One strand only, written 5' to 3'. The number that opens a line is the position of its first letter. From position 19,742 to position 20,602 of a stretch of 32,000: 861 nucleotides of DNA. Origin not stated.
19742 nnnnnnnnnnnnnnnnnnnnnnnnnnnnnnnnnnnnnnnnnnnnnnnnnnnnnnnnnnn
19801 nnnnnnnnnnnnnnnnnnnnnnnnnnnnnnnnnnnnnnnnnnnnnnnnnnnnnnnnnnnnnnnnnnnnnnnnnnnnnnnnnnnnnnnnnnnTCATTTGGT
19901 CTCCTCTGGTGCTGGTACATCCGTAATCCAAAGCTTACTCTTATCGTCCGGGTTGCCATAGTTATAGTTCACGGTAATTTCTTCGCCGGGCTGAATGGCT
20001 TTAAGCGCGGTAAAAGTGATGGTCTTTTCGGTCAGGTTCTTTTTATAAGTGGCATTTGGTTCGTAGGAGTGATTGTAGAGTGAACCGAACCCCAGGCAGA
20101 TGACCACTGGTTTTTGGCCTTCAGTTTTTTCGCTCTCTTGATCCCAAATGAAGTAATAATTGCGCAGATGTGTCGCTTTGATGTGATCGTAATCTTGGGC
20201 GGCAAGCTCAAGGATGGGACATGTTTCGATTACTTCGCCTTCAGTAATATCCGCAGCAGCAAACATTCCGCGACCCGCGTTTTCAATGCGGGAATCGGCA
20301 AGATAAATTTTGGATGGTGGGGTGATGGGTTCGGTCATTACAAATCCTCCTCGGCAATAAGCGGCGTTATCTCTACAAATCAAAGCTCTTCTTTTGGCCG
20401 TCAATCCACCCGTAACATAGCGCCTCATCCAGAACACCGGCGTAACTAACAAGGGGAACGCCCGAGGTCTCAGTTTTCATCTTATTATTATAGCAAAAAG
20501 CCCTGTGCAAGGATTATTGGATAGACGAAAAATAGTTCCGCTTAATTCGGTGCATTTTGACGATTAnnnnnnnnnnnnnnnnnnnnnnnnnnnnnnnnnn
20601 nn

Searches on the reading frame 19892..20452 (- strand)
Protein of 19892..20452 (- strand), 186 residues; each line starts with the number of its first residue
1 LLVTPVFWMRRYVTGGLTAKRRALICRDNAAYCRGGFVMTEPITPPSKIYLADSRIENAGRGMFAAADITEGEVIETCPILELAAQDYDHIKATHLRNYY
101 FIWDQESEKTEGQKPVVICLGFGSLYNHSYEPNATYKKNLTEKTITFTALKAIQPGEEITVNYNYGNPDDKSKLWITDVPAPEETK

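Call 84: search_protein_families(library=pfam, proteins=[window:19892-20452:-], max_evalue=0.001)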
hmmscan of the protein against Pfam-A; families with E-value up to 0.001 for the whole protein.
window:19892-20452:- (186 aa): 1 family
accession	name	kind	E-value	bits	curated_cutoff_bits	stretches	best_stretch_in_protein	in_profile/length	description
PF00856.33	SET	-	2.2e-17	63.8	22.4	1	60-164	1-105/105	SET domain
